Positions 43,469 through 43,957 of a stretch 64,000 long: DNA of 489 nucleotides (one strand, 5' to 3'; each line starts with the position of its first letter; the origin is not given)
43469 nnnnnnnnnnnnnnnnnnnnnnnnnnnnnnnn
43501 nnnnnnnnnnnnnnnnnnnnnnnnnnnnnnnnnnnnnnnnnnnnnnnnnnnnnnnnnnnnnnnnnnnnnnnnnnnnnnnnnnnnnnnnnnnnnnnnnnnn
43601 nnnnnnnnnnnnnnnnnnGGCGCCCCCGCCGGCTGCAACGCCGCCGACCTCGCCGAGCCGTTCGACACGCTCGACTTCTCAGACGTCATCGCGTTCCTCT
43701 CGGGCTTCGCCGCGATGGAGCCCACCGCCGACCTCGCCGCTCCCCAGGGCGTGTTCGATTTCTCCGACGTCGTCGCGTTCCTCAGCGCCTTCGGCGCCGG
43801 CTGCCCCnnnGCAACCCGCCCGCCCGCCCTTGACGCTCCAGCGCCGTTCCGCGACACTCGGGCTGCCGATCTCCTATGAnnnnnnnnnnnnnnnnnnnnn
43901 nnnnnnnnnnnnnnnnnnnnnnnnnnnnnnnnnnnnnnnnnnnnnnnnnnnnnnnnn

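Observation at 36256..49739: Eight consecutive genes (11 in the window) share one C-terminal Cys-bracketed dockerin-like module on unrelated secreted heads, with no cohesin partner visible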

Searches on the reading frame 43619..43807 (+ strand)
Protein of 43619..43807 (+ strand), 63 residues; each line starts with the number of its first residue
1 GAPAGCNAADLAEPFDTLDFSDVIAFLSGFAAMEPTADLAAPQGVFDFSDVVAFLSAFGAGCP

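Call 22: find_related_loci(query=A1, collection=genome_contigs, flank=10000)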
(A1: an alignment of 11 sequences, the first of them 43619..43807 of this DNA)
Query A1 (63 aa) in genome_contigs; peptide patterns used: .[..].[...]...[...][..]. (x = any residue, [..] = any of these).
349 stretches matched a pattern; 220 encode a relative of the query (tblastn E <= 1e-3); the best 80 are kept; 70 distinct loci.
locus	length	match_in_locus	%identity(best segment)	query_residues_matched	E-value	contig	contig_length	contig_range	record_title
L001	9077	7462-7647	84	2-63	5e-30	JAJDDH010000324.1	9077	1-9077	MAG: Phycisphaerales bacterium isolate OFTM80 OFTM80_323, whole genome shotgun sequence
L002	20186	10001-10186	81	2-63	8e-29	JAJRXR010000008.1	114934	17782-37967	MAG: Planctomycetota bacterium isolate Dive96_bin3.179 k141_308410, whole genome shotgun sequence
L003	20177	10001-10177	83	5-63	2e-28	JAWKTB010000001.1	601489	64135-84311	MAG: Phycisphaerales bacterium isolate ABC1.169 ABC1.169.fa-1, whole genome shotgun sequence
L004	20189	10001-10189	81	1-63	2e-27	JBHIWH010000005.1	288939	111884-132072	MAG: Phycisphaerales bacterium isolate MAG20 WDNA01_bin.3.strict_5, whole genome shotgun sequence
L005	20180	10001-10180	78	4-63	3e-27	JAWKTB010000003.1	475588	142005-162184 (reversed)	MAG: Phycisphaerales bacterium isolate ABC1.169 ABC1.169.fa-3, whole genome shotgun sequence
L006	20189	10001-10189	76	1-63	3e-27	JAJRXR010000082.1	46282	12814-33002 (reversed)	MAG: Planctomycetota bacterium isolate Dive96_bin3.179 k141_4880699, whole genome shotgun sequence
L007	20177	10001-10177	80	5-63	1e-26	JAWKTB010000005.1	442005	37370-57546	MAG: Phycisphaerales bacterium isolate ABC1.169 ABC1.169.fa-5, whole genome shotgun sequence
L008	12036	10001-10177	80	5-63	1e-26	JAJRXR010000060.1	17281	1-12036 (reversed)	MAG: Planctomycetota bacterium isolate Dive96_bin3.179 k141_3524498, whole genome shotgun sequence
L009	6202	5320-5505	71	2-63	3e-26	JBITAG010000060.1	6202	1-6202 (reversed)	MAG: Phycisphaerales bacterium JB059 k141_154987, whole genome shotgun sequence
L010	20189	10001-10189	78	3-63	4e-26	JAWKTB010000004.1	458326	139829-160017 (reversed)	MAG: Phycisphaerales bacterium isolate ABC1.169 ABC1.169.fa-4, whole genome shotgun sequence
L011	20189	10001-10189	78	1-63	8e-26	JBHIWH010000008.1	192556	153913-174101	MAG: Phycisphaerales bacterium isolate MAG20 WDNA01_bin.3.strict_8, whole genome shotgun sequence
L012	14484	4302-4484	75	3-63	1e-25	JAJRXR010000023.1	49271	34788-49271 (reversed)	MAG: Planctomycetota bacterium isolate Dive96_bin3.179 k141_1226877, whole genome shotgun sequence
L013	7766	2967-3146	75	4-63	1e-25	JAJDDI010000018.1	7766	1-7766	MAG: Phycisphaerales bacterium isolate OFTM92 OFTM92_17, whole genome shotgun sequence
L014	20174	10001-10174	79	6-63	4e-26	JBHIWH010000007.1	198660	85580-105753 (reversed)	MAG: Phycisphaerales bacterium isolate MAG20 WDNA01_bin.3.strict_7, whole genome shotgun sequence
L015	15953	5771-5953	74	3-63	1e-25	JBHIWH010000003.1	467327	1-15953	MAG: Phycisphaerales bacterium isolate MAG20 WDNA01_bin.3.strict_3, whole genome shotgun sequence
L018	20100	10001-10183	75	3-63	2e-25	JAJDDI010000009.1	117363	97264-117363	MAG: Phycisphaerales bacterium isolate OFTM92 OFTM92_8, whole genome shotgun sequence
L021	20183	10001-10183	74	3-63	8e-26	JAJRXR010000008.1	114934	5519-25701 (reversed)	MAG: Planctomycetota bacterium isolate Dive96_bin3.179 k141_308410, whole genome shotgun sequence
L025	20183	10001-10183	74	3-63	3e-25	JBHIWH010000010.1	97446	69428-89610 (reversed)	MAG: Phycisphaerales bacterium isolate MAG20 WDNA01_bin.3.strict_10, whole genome shotgun sequence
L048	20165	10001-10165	80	8-63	3e-23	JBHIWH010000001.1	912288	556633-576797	MAG: Phycisphaerales bacterium isolate MAG20 WDNA01_bin.3.strict_1, whole genome shotgun sequence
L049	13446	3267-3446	70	4-63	3e-23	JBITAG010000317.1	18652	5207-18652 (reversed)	MAG: Phycisphaerales bacterium JB059 k141_8380, whole genome shotgun sequence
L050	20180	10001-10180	70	4-63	9e-23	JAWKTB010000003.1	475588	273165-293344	MAG: Phycisphaerales bacterium isolate ABC1.169 ABC1.169.fa-3, whole genome shotgun sequence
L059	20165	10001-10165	78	8-63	3e-22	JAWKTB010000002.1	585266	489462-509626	MAG: Phycisphaerales bacterium isolate ABC1.169 ABC1.169.fa-2, whole genome shotgun sequence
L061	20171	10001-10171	72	6-62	3e-22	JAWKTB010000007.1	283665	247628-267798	MAG: Phycisphaerales bacterium isolate ABC1.169 ABC1.169.fa-7, whole genome shotgun sequence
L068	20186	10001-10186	65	2-63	1e-21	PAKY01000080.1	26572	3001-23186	MAG: Phycisphaerae bacterium isolate SAT56 MHASMcontig_1578640, whole genome shotgun sequence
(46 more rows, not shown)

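Call 23: find_homologous_proteins(query=A1, max_evalue=0.001)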
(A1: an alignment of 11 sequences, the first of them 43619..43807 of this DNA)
Query A1 (11 sequences) (63 aa, profile of the alignment): 120 proteins with E <= 0.001 among 901 candidates.
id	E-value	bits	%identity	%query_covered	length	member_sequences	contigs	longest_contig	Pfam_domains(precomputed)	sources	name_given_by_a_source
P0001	1.1e-25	107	81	94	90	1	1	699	-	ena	-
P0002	2.5e-25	106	72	97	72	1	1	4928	-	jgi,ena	jgi:hypothetical protein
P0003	4.4e-25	105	76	92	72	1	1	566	-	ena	-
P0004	1.1e-24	104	76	98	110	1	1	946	-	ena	-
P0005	1.6e-24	103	70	97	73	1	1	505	-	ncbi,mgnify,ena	mgnify:CR=1 FL=1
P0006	1.6e-24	103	73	100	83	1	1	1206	-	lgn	-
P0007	1.6e-24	103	74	92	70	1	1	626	-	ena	-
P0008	5.9e-24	101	73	87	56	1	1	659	-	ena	-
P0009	6.3e-24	101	66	94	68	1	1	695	-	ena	-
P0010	7.4e-24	101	67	100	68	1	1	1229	-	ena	-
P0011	2.4e-23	99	75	94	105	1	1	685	-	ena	-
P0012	5.8e-23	98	71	87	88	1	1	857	-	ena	-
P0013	7.9e-23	98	66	92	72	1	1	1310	-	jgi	-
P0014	1.1e-22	97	66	92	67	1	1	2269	-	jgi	jgi:hypothetical protein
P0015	1.8e-22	97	70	86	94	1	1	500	-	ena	-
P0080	1.0e-13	69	54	100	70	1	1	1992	-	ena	-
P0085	4.9e-13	66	48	98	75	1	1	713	-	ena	-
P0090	2.6e-12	64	46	100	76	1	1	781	-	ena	-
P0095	2.8e-11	61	51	90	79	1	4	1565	-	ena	-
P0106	1.9e-8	52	52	92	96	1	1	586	-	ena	-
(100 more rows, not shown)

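Call 29: predict_structure(alignment_id=A2)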
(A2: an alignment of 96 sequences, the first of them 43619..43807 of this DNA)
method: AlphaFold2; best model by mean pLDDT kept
length: 63 residues; sequences in the alignment: 96
mean_pLDDT: 93.7   pTM: 0.81
mean pLDDT of the five models: 93.7, 93.2, 93.1, 92.7, 92.5
residues with pLDDT >= 90: 56; 70-90: 3; 50-70: 3; < 50: 1
segments of 3 or more residues with pLDDT < 50: none
pLDDT, mean of each block of 10 residues (from residue 1): 78 95 98 97 98 98 87
secondary structure, 60 per line:
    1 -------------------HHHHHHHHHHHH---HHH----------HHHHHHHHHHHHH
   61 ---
elements in order: H20-31 H48-60

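Call 31: search_protein_representatives(alignment_id=A1)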
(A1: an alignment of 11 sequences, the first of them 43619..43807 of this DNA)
Query: 11 sequences, 63 profile positions. Proteins with E-value up to 0.001 (for the whole library): 4689; up to 1e-10: 1679; up to 1e-30: 1. The best 150 are listed.
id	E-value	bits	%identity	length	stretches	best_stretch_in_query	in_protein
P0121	1.8e-33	130.2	-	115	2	8-63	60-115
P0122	9.7e-27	108.6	-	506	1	3-63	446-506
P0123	2.9e-26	107.1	-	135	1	2-63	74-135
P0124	5.6e-26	106.2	-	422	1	2-63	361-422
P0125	7.1e-26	105.9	-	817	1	4-63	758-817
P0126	8.9e-26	105.6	-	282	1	3-63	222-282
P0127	1.2e-25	105.2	-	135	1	5-63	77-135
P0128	1.2e-25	105.1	-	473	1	3-63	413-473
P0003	1.4e-25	104.9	-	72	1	5-63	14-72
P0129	1.7e-25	104.7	-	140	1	2-63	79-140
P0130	1.7e-25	104.7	-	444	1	3-63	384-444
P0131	1.8e-25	104.6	-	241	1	5-63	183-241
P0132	2.2e-25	104.3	-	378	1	3-63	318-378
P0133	2.5e-25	104.1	-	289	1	4-63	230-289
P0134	3.4e-25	103.7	-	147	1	4-63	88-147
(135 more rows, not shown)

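Call 32: fold_search(model_id=the predicted structure, library=pdb)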
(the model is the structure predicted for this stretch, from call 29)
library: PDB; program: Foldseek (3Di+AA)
matches with E <= 10: 4; with E <= 0.001: 0
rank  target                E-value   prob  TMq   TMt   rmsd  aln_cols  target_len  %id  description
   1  3zji_A                8.0e+00  0.04  0.31  0.15   4.4        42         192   17  Tyr(61)B10Ala mutation of M.acetivorans protoglobin in complex with cyanide (released 2013-06-26)
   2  8odz_A                9.2e+00  0.05  0.33  0.16   7.2        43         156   16  Cryo-EM structure of a pre-dimerized murine IL-12 complete extracellular signaling complex (Class 1). (released 2024-02-07)
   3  9b2i_A                9.8e+00  0.04  0.24  0.07   5.5        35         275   11  Structure of the quorum quenching lactonase GcL G156P mutant (released 2024-11-06)
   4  2cnc_A                9.8e+00  0.01  0.16  0.05   5.1        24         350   38  Family 10 xylanase (released 2006-06-14)

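Call 34: search_solved_structures(query=A1, max_evalue=10, show_alignments=4)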
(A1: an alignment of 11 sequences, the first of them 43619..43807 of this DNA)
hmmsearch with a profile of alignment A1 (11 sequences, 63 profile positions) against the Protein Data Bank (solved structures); distinct sequences matched with E-value up to 10: 1.
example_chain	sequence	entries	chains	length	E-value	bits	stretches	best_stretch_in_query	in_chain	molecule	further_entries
2fuk_A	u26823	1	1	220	1.4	12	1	39-51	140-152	XC6422 protein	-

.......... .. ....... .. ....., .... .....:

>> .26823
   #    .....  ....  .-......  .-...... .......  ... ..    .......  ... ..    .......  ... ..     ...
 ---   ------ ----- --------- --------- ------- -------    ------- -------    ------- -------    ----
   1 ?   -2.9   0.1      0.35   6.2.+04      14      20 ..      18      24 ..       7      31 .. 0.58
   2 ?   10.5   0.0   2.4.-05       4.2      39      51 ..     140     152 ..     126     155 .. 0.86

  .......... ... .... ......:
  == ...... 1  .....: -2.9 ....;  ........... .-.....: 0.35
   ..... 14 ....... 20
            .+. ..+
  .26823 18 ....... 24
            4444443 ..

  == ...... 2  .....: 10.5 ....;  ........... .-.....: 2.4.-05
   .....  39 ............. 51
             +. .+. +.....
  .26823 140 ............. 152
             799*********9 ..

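Call 35: search_protein_families(library=pfam, proteins=[window:43619-43807:+, P0080, P0085, P0090, P0095, P0106, P0121], max_evalue=10)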
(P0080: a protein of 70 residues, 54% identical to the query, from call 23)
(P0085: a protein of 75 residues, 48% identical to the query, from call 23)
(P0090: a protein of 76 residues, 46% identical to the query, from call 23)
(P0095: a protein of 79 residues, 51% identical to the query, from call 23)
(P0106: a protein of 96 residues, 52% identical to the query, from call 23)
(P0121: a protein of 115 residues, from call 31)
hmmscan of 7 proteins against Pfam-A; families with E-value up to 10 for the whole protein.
window:43619-43807:+ (63 aa): 1 family
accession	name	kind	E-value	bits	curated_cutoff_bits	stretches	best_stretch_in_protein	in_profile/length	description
PF12537.13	GPHR_N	-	0.52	10.9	22.1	1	23-33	18-28/68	The Golgi pH Regulator (GPHR) Family N-terminal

P0080 (70 aa): 0 families

P0085 (75 aa): 0 families

P0090 (76 aa): 1 family
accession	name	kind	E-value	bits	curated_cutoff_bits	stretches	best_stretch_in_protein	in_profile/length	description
PF20198.3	DUF6561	-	0.28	11.7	27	1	14-48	23-56/84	Family of unknown function (DUF6561)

P0095 (79 aa): 0 families

P0106 (96 aa): 0 families

P0121 (115 aa): 2 families
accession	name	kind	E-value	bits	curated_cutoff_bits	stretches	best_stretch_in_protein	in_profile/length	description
PF15412.11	Nse4-Nse3_bdg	-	0.14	12.7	23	0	68-80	22-33/55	Binding domain of Nse4/EID3 to Nse3-MAGE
PF19703.4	DUF6201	-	0.26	11.7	27.4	1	36-79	51-94/125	Family of unknown function (DUF6201)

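Call 52: search_protein_families(library=pfam, alignment_id=A4, max_evalue=0.001)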
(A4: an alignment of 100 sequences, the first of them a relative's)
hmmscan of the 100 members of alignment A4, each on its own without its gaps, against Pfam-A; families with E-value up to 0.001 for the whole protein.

A. member 1, P0122 (506 aa): 1 family
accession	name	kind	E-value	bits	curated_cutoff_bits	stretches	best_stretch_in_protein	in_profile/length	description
PF13229.12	Beta_helix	-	2.5e-10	40.6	25.9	1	153-318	21-138/158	Right handed beta helix region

B. families by the number of members that match (of 100 scanned): 44 families (the first 25 are shown)
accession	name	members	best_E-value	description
PF13517.12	FG-GAP_3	8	2e-66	FG-GAP-like repeat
PF01839.29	FG-GAP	7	4.7e-37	FG-GAP repeat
PF14312.12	FG-GAP_2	6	1e-134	FG-GAP repeat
PF13229.12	Beta_helix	5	2.3e-17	Right handed beta helix region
PF13688.12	Reprolysin_5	4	3.8e-21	Metallo-peptidase family M12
PF13583.11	Reprolysin_4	4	6.3e-15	Metallo-peptidase family M12B Reprolysin-like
PF24251.1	DUF7453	3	6.3e-51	Family of unknown function (DUF7453)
PF00082.27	Peptidase_S8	3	2.7e-43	Subtilase family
PF08309.17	LVIVD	3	3.6e-43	LVIVD repeat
PF13582.12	Reprolysin_3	3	2e-16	Metallo-peptidase family M12B Reprolysin-like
PF13927.12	Ig_3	3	3.5e-16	Immunoglobulin domain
PF07679.22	I-set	3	4.1e-13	Immunoglobulin I-set domain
PF09826.15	Beta_propel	3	1.4e-10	Beta propeller domain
PF23759.1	GBD_T9SS_assoc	2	4e-16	Galactose binding domain-like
PF13574.12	Reprolysin_2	2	3.3e-11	Metallo-peptidase family M12B Reprolysin-like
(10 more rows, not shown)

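Call 55: search_protein_families(library=pfam, proteins=[L004:4824-8264:-, L048:2666-4879:+, L059:17007-18698:-, L061:6708-8264:-, L018:7393-8658:-, L049:8070-9695:+, L050:3034-4407:-, L025:17136-19295:-, L021:4698-6419:+, L068:16172-18115:+], max_evalue=0.001)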
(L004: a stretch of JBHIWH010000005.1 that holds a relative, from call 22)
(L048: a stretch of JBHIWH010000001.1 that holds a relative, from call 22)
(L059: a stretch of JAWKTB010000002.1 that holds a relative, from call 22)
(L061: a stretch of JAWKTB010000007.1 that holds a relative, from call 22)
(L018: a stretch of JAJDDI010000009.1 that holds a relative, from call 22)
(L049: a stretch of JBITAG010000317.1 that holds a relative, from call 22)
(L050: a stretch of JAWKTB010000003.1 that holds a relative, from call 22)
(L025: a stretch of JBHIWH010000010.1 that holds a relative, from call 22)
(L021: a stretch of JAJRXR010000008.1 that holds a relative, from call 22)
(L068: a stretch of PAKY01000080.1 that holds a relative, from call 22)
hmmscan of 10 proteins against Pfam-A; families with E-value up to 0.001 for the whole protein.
L004:4824-8264:- (1147 aa): 14 families
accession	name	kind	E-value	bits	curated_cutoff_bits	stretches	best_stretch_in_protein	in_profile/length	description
PF00069.31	Pkinase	-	1.7e-44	152.6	31.7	1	365-577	1-205/263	Protein kinase domain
PF13424.12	TPR_12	-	7.5e-40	135.4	30.1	5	950-1014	3-67/77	Tetratricopeptide repeat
PF07714.23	PK_Tyr_Ser-Thr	-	6.9e-34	117.8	23.1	1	367-576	3-212/258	Protein tyrosine and serine/threonine kinase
PF13374.12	TPR_10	-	1.7e-17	63.2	27.5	1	950-988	2-40/42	Tetratricopeptide repeat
PF13181.12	TPR_8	-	3.4e-10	39.7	25.7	0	952-977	3-28/34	Tetratricopeptide repeat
PF00515.34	TPR_1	-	3.5e-10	39.7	27.8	0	954-977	5-28/34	Tetratricopeptide repeat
PF07719.23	TPR_2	-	4.2e-10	39.4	27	0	953-974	4-25/34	Tetratricopeptide repeat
PF24885.1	TPR_NPHP3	-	2.4e-08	34.1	100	0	778-905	96-222/239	Nephrocystin-3 TPR domain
PF13176.12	TPR_7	-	1.1e-06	28.7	27.9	0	953-976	2-25/36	Tetratricopeptide repeat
PF17874.7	TPR_MalT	-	1.2e-06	28.5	45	1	926-1059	58-186/336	MalT-like TPR region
PF03109.22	ABC1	-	4.4e-06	26.5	22.9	1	441-518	144-221/244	ABC1 atypical kinase-like domain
PF13428.12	TPR_14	-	4.8e-05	24.1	23.5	0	955-980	6-31/44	Tetratricopeptide repeat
PF14531.12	Kinase-like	-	0.00011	22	25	1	458-572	139-254/289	Kinase-like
PF13174.12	TPR_6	-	0.00097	20.1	26.3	0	956-978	6-28/33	Tetratricopeptide repeat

L048:2666-4879:+ (738 aa): 3 families
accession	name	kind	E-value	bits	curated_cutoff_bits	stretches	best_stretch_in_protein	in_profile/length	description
PF00005.33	ABC_tran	-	1.1e-48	165.8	25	2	230-387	1-137/137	ABC transporter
PF13304.12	AAA_21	-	8.1e-16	59.4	27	1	336-416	222-298/304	AAA domain, putative AbiEii toxin, Type IV TA system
PF13555.12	AAA_29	-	1.7e-05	24.9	27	0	231-256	13-38/61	P-loop containing region of AAA domain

L059:17007-18698:- (564 aa): 4 families
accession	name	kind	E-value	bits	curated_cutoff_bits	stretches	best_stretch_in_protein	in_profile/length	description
PF00072.30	Response_reg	-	1.5e-45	154.4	30.2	2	157-270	1-110/111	Response regulator receiver domain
PF02518.31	HATPase_c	-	6.2e-27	94.7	26.4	1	440-549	2-110/111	Histidine kinase-, DNA gyrase B-, and HSP90-like ATPase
PF23198.2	PDE8A_N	-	1.4e-08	35.2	29.6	1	24-101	19-95/147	PDE8A-like, N-terminal domain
PF00512.31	HisKA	-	2.1e-08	34.5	26.9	1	331-397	2-65/66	His Kinase A (phospho-acceptor) domain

L061:6708-8264:- (519 aa): 0 families

L018:7393-8658:- (422 aa): 1 family
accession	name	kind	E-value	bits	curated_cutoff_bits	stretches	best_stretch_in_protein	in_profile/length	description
PF07963.17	N_methyl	-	1.9e-06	27.6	21.2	1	113-136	4-27/27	Prokaryotic N-terminal methylation motif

L049:8070-9695:+ (542 aa): 4 families
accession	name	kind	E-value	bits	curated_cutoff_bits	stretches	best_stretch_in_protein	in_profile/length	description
PF01408.29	GFO_IDH_MocA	-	1.5e-18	68.1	24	1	159-278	1-109/120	Oxidoreductase family, NAD-binding Rossmann fold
PF22725.1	GFO_IDH_MocA_C3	-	2.6e-10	40.8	27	1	363-453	32-123/124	GFO/IDH/MocA C-terminal domain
PF02894.22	GFO_IDH_MocA_C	-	1.7e-09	38.2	22.9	1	358-530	23-216/218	Oxidoreductase family, C-terminal alpha/beta domain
PF19051.5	GFO_IDH_MocA_C2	-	2.4e-07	31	23.3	1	343-537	51-232/254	Oxidoreductase family, C-terminal alpha/beta domain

L050:3034-4407:- (458 aa): 2 families
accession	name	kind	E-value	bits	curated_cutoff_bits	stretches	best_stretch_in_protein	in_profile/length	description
PF01370.27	Epimerase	-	4e-47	161.1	20.9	1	133-373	1-240/240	NAD dependent epimerase/dehydratase family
PF16363.11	GDP_Man_Dehyd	-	5e-29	102.3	27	1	187-443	75-332/332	GDP-mannose 4,6 dehydratase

L025:17136-19295:- (720 aa): 15 families
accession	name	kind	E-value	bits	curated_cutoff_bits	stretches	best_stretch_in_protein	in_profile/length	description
PF13469.12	Sulfotransfer_3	-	6e-41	141.5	27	1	460-655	1-216/216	Sulfotransferase family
PF14559.12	TPR_19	-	4.7e-12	46.5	25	1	225-283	1-60/68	Tetratricopeptide repeat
PF00685.33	Sulfotransfer_1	-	3.7e-11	43.4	22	1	459-654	2-184/255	Sulfotransferase domain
PF13432.12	TPR_16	-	2.1e-08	34.9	32.7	1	221-277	3-59/65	Tetratricopeptide repeat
PF13424.12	TPR_12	-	3.9e-08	33.8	30.1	1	250-303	4-62/77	Tetratricopeptide repeat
PF13428.12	TPR_14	-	9.7e-08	32.4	23.5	0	395-428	4-37/44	Tetratricopeptide repeat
PF07719.23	TPR_2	-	9.9e-08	32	27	0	394-423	3-32/34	Tetratricopeptide repeat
PF13174.12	TPR_6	-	1.2e-06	29.2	26.3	0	251-277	2-28/33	Tetratricopeptide repeat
PF12895.13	ANAPC3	-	2.3e-06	28.2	27.2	0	241-301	15-71/82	Anaphase-promoting complex, cyclosome, subunit 3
PF00515.34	TPR_1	-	1.3e-05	25.2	27.8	0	395-418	4-27/34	Tetratricopeptide repeat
PF13181.12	TPR_8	-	3.3e-05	24.1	25.7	0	395-424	4-33/34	Tetratricopeptide repeat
PF14561.12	TPR_20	-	0.00034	21.3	25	0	234-291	7-65/90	Tetratricopeptide repeat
PF13176.12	TPR_7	-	0.00042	20.6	27.9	0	395-422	2-29/36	Tetratricopeptide repeat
PF24575.1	TPR_Slam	-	0.00044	21.1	35.2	0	387-423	42-78/104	Surface lipoprotein assembly modifier, N-terminal TPR repeats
PF17784.7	Sulfotransfer_4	-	0.00054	20.3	22.8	0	461-636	2-165/215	Sulfotransferase domain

L021:4698-6419:+ (574 aa): 11 families
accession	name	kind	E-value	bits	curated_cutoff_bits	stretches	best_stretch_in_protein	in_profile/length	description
PF07992.20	Pyr_redox_2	-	2e-56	192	26.1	1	65-425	1-291/291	Pyridine nucleotide-disulphide oxidoreductase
PF02852.28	Pyr_redox_dim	-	1.2e-33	116.1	25.3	1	451-564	1-110/110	Pyridine nucleotide-disulphide oxidoreductase, dimerisation domain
PF00070.33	Pyr_redox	-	6.7e-21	75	22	1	257-330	1-75/82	Pyridine nucleotide-disulphide oxidoreductase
PF13450.12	NAD_binding_8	-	1.5e-07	32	21.9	0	69-103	1-36/68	NAD(P)-binding Rossmann-like domain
PF01134.28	GIDA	-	1.8e-07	31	22.1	1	66-123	1-56/391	Glucose inhibited division protein A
PF00890.30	FAD_binding_2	-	2.6e-07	30.6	20.4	1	66-100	1-35/414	FAD binding domain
PF03486.20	HI0933_like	-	1.8e-06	28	50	1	66-97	2-33/244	HI0933-like protein Rossmann domain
PF13738.12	Pyr_redox_3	-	1.2e-05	25.1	30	0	213-344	121-257/305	Pyridine nucleotide-disulphide oxidoreductase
PF12831.13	FAD_oxidored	-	1.4e-05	25.1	27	1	66-102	1-38/416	FAD dependent oxidoreductase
PF01494.25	FAD_binding_3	-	5.3e-05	23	22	0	65-97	2-34/349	FAD binding domain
PF01266.30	DAO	-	0.0006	19.9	27.9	0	66-99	1-35/353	FAD dependent oxidoreductase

L068:16172-18115:+ (648 aa): 3 families
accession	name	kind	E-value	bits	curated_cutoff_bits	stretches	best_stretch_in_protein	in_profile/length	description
PF12679.13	ABC2_membrane_2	-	6.3e-12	45.8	27.2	2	116-293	73-251/283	ABC-2 family transporter protein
PF12730.13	ABC2_membrane_4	-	1.5e-10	41.8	27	1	395-549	30-174/179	ABC-2 family transporter protein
PF13346.12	ABC2_membrane_5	-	9e-05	22.5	25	0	117-232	34-155/205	ABC-2 family transporter protein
